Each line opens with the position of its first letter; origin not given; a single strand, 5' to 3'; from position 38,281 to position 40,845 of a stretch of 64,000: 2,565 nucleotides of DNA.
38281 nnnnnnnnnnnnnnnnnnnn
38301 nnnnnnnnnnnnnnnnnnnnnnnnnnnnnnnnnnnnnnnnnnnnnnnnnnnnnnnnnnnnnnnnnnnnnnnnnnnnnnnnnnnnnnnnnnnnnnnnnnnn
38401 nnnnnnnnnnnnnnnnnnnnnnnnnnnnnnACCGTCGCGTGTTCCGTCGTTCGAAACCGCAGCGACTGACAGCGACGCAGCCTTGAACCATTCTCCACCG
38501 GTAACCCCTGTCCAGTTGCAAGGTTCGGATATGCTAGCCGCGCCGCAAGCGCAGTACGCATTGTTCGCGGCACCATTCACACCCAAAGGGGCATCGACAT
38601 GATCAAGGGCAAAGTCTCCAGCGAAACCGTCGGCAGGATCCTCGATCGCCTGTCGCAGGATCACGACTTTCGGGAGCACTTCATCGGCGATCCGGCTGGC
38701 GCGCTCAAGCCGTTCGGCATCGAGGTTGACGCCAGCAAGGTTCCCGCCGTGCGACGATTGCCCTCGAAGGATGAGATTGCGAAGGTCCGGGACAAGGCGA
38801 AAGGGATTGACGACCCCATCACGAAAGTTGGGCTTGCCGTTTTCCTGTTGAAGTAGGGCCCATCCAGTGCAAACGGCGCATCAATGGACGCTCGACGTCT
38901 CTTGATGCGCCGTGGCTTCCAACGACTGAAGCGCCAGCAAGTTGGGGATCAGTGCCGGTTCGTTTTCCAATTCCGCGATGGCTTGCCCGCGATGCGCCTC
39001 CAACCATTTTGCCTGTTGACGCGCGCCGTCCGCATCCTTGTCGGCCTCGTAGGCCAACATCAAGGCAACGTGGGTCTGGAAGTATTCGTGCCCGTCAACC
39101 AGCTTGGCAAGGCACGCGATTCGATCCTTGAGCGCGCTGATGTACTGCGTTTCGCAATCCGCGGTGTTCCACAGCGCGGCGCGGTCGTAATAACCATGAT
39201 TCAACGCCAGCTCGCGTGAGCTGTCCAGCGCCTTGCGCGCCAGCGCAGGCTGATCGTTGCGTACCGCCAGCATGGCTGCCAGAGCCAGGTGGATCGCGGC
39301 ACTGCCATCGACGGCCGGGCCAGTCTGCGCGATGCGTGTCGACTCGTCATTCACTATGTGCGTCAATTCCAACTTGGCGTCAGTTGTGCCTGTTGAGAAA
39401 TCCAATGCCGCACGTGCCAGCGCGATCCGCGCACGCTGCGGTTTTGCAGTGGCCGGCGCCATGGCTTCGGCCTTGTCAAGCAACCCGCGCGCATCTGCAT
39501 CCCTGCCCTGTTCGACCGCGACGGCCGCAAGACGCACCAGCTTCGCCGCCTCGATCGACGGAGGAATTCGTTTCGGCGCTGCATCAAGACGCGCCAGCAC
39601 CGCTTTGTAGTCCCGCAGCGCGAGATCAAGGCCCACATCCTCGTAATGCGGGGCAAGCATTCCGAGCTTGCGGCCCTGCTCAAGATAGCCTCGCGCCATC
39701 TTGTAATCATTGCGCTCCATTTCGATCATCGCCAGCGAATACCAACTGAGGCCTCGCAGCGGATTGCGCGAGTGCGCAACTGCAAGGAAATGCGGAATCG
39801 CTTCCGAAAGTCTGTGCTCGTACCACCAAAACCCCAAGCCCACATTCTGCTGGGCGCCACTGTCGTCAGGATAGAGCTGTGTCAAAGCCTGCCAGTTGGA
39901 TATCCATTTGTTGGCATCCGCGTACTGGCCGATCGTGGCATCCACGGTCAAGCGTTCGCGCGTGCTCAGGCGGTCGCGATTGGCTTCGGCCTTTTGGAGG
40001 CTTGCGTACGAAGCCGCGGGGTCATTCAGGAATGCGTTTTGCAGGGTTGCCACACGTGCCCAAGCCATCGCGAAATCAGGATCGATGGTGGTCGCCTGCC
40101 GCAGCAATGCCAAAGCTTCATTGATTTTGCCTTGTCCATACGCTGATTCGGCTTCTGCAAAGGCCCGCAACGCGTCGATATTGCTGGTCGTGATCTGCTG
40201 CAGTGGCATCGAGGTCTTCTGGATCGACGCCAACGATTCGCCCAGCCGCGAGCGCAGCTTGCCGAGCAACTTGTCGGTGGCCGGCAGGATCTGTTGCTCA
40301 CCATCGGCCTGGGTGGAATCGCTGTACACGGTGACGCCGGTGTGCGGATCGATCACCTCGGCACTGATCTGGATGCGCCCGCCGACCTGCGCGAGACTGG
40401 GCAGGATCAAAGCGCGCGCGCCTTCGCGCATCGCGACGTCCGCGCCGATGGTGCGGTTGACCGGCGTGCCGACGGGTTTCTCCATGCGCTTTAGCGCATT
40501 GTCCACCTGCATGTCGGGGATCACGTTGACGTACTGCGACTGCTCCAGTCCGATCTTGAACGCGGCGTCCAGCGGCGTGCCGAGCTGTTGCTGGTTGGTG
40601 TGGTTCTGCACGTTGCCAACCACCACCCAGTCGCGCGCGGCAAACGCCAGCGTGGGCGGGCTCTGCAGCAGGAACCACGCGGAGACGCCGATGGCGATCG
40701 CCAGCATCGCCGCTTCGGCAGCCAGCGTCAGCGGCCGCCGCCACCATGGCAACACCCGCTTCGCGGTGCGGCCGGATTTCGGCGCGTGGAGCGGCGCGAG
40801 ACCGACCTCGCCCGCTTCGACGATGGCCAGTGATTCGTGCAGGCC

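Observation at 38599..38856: The candidate precursor is atypical: no Cys, no Gly-Gly cleavage site, a hydrophobic tail, and antiparallel to both partner genes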

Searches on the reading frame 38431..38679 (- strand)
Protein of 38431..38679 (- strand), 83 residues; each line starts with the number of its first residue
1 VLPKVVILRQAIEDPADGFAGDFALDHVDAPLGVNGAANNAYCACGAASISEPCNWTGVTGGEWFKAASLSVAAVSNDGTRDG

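Call 76: search_protein_families(library=pfam, proteins=[window:38431-38679:-], max_evalue=5)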
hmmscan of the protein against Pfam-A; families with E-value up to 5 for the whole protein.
window:38431-38679:- (83 aa): 1 family
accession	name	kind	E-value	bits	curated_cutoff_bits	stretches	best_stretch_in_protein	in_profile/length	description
PF08263.17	LRRNT_2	-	0.045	14.5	20.7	1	51-60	30-39/41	Leucine rich repeat N-terminal domain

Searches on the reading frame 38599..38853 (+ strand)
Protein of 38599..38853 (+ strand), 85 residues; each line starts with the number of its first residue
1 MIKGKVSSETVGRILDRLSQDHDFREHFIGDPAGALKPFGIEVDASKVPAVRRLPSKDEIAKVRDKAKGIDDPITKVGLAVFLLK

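Call 3: search_protein_families(library=ncbifam, proteins=[window:38599-38853:+], max_evalue=0.01)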
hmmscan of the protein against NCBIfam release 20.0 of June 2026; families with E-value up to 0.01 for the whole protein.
window:38599-38853:+ (85 aa): 3 families
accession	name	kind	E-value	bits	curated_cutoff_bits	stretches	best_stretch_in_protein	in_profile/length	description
TIGR04509.1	mod_pep_NH_fam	subfamily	1.5e-13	50.6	34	1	6-66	2-67/87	NHLP-related RiPP peptide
NF038399.1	NH_RiPP_Os17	domain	7.7e-10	38.7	40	1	9-61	1-52/63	Os1348 family NHLP clan protein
TIGR03793.1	leader_NHLP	domain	0.00089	19.1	50.9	1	9-45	4-40/77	NHLP leader peptide family RiPP precursor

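Call 4: search_protein_families(library=pfam, proteins=[window:38599-38853:+], max_evalue=0.01)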
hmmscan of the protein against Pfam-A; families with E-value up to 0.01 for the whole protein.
window:38599-38853:+ (85 aa): 1 family
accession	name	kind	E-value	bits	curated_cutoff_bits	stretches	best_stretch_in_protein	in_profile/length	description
PF14407.11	Frankia_peptide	-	0.00013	22.7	48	1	13-54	4-45/63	Ribosomally synthesized peptide prototyped by Frankia Franean1_4349.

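Call 7: find_homologous_proteins(query=window:38599-38853:+, max_evalue=0.001)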
Query window:38599-38853:+ (85 aa): 9 proteins with E <= 0.001 among 9 candidates.
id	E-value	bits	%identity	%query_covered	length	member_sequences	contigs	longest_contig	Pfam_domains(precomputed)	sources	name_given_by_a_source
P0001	3.3e-47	176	100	100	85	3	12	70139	-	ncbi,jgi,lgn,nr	ncbi:MAG TPA: NHLP-related RiPP peptide [Rhodanobacteraceae bacterium]|jgi:putative modified peptide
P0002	4.8e-39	150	84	100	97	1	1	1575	-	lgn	-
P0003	3.7e-34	134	73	100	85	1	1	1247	-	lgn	-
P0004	2.5e-33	132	75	100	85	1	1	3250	-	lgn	-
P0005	7.1e-31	124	73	100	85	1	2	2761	PF14407.12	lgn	-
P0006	7.8e-29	117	67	100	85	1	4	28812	PF14407.12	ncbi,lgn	-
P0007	1.7e-19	88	56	100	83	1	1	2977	-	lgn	-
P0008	1.5e-17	81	51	100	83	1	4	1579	-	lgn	-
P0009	8.7e-16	76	49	100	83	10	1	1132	-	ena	-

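Call 21: find_encoding_contigs(protein=P0001, flank=8000, max_places=3)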
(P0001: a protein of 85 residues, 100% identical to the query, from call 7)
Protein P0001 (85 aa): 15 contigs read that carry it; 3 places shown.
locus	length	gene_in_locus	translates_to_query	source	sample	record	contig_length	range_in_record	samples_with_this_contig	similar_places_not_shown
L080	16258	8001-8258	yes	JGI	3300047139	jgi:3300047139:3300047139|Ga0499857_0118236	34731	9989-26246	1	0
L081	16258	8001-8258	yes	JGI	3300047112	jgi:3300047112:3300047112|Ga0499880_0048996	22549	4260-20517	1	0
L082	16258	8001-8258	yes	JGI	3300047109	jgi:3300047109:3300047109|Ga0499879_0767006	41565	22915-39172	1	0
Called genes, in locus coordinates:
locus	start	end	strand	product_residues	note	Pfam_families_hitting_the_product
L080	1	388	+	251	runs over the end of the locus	PF12679:ABC2_membrane_2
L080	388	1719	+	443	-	PF09822:ABC_transp_aux, PF14258:DUF4350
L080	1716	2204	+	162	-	-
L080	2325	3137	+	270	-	PF01149:Fapy_DNA_glyco, PF06831:H2TH, PF06827:zf-FPG_IleRS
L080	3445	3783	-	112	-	PF00543:P-II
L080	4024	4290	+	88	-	PF04380:BMFP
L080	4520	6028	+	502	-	PF13541:ChlI, PF01078:Mg_chelatase, PF00158:Sigma54_activat (faint), PF07728:AAA_5 (faint), PF00493:MCM (weak), PF13335:Mg_chelatase_C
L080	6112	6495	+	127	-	PF01541:GIY-YIG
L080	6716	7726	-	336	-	PF00881:Nitroreductase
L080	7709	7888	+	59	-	-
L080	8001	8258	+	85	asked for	-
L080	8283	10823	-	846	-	-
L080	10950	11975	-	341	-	PF00027:cNMP_binding, PF00990:GGDEF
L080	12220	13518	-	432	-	PF00463:ICL, PF13714:PEP_mutase, PF00463:ICL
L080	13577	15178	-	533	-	PF20656:MS_N, PF01274:MS_TIM-barrel, PF20659:MS_C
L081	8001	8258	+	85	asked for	-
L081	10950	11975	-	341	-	PF00027:cNMP_binding, PF00990:GGDEF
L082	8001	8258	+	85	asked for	-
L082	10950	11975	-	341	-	PF00027:cNMP_binding, PF00990:GGDEF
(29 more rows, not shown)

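Call 52: predict_structure(alignment_id=A1)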
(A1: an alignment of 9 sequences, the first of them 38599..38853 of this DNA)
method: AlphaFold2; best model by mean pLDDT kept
length: 85 residues; sequences in the alignment: 9
mean_pLDDT: 74.8   pTM: 0.64
mean pLDDT of the five models: 74.8, 72.9, 72.7, 70.7, 70.1
residues with pLDDT >= 90: 0; 70-90: 58; 50-70: 23; < 50: 4
segments of 3 or more residues with pLDDT < 50: 83-85
pLDDT, mean of each block of 10 residues (from residue 1): 70 86 87 84 72 79 76 58 46
secondary structure, 60 per line:
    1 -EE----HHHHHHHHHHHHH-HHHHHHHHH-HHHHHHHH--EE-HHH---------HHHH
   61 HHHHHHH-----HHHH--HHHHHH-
elements in order: H8-20 H22-30 H32-39 H57-67 H73-76 H79-84

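Call 58: fold_search(model_id=the predicted structure, library=pdb)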
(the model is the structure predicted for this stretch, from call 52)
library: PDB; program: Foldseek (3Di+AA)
matches with E <= 10: 61; with E <= 0.001: 0
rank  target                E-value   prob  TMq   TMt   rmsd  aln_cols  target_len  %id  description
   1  6lk7_C                3.1e-01  0.60  0.39  0.48   8.7        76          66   25  crystal structure of Os1348 from Pseudomonas sp. Os17 (released 2020-11-11)
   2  2cz1_A                1.8e+00  0.51  0.38  0.17   3.0        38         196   21  photo-activation state of Fe-type NHase with n-BA in anaerobic condition (released 2006-01-09)
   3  3wvd_A                1.8e+00  0.51  0.38  0.17   3.0        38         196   21  Crystal structure of Nitrile Hydratase mutant bR56K complexed with Trimethylacetonitrile, photo-activated for 50 min (released 2015-06-17)
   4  8tb1_MODEL_1_A        2.0e+00  0.47  0.45  0.44   2.5        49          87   22  Solution NMR structure of a RiPP proteusin precursor protein (released 2024-02-14)
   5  2ahj_A                2.1e+00  0.44  0.38  0.18   3.0        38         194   21  NITRILE HYDRATASE COMPLEXED WITH NITRIC OXIDE (released 1999-01-27)
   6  2cyz_A                2.1e+00  0.44  0.38  0.17   3.0        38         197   21  photo-activation state of Fe-type NHase in anaerobic condition (released 2006-01-09)
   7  3a8g_A                2.3e+00  0.41  0.38  0.17   3.0        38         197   21  Crystal structure of Nitrile Hydratase mutant S113A complexed with Trimethylacetonitrile (released 2010-04-14)
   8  9ch7_D                2.3e+00  0.21  0.40  0.50   7.0        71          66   13  Structure of the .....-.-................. (SonM) and RiPP precursor (SonA-Y62A) heteromeric complex (bound to SAH - s (released 2025-01-29)
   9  2zph_A                2.4e+00  0.41  0.38  0.18   3.0        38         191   21  Complex of Fe-type nitrile hydratase with tert-butylisonitrile, photo-activated for 340min at 293K (released 2008-10-21)
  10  2d0q_A                2.4e+00  0.41  0.38  0.18   3.0        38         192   21  Complex of Fe-type NHase with Cyclohexyl isocyanide, photo-activated for 1hr at 277K (released 2006-02-05)
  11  1ahj_A                2.4e+00  0.38  0.38  0.17   3.0        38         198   21  NITRILE HYDRATASE (released 1998-04-08)
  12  6w1b_D                2.4e+00  0.03  0.21  0.22  11.1        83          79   14  N-terminal domain of mouse surfactant protein B with bound lipid, Y59A/H79A mutant (released 2020-11-25)
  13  2zcf_A                3.1e+00  0.33  0.38  0.17   3.0        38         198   21  Mutational study on Alpha-Gln90 of Fe-type nitrile hydratase from Rhodococcus sp. N771 (released 2007-11-20)
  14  3l2p_A                3.1e+00  0.07  0.36  0.08  10.1        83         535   14  Human DNA Ligase III Recognizes DNA Ends by Dynamic Switching Between Two DNA Bound States (released 2010-07-14)
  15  8x6e                  3.7e+00  0.03  0.29  0.11  11.5        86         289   16  crystal structure of the N-terminal TBF1 (released 2024-11-27)
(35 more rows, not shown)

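Call 66: search_solved_structures(query=A1, max_evalue=1, show_alignments=3)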
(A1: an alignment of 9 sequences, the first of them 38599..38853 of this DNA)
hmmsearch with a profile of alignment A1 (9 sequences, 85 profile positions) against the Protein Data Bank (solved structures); distinct sequences matched with E-value up to 1: 2.
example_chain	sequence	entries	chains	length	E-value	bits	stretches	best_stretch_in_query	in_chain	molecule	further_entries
6lk7_A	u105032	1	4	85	0.012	19.3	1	5-57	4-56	Nitrile hydratase, alpha chain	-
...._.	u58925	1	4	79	0.62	13.8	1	6-65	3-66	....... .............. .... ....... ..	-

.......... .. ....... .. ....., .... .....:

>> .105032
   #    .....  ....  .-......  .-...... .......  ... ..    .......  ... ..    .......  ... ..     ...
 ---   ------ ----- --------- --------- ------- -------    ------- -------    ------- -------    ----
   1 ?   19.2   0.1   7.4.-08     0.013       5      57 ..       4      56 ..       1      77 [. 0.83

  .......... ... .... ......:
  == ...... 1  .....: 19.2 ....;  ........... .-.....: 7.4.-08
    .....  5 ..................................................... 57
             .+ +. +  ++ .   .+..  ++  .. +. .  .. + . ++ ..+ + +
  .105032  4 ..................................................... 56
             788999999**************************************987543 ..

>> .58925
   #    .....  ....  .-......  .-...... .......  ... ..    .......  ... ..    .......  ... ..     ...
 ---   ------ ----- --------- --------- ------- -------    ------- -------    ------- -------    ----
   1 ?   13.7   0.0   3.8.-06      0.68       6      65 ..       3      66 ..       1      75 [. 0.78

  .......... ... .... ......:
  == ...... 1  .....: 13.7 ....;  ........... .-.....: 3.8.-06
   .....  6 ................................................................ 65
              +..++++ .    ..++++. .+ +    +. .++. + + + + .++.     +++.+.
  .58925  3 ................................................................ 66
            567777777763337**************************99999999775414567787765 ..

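Call 88: search_protein_representatives(alignment_id=A1)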
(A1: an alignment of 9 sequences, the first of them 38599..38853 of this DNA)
Query: 9 sequences, 85 profile positions. Proteins with E-value up to 0.001 (for the whole library): 147; up to 1e-10: 19; up to 1e-30: 1. The best 147 are listed.
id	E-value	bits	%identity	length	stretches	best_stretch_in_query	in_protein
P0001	6.3e-43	161.3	-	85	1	1-85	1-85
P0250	5.2e-28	113.4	-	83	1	1-85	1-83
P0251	4.4e-23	97.7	-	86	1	1-83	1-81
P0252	5.8e-21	90.9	-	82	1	1-82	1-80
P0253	1.2e-17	80.2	-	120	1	3-84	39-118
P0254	3.1e-17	78.9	-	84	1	1-68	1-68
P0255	4.9e-17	78.3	-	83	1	1-84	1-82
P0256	2.1e-16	76.3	-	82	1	1-68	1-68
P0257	4.6e-16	75.2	-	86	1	1-84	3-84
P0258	6.3e-16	74.7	-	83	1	1-71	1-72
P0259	5.8e-15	71.7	-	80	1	8-82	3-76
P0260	1.6e-14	70.2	-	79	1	10-82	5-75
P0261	7.5e-14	68.1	-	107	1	8-66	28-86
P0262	1.7e-13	66.9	-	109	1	1-62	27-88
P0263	1.1e-11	61.1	-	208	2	12-64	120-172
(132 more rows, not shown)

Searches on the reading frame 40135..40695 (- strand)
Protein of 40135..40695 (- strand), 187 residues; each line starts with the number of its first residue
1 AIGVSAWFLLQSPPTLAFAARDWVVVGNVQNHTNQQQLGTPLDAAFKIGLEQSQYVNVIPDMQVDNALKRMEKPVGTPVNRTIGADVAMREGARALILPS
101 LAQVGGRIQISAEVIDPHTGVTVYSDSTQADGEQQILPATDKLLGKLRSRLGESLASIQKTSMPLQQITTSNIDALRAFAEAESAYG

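Call 76: search_protein_families(library=pfam, proteins=[window:40135-40695:-], max_evalue=5)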
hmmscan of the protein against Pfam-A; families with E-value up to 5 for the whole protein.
window:40135-40695:- (187 aa): 1 family
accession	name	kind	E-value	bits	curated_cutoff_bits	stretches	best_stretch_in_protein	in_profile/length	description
PF13036.11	LpoB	-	0.011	16.1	22.3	1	10-73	14-81/147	Peptidoglycan-synthase activator LpoB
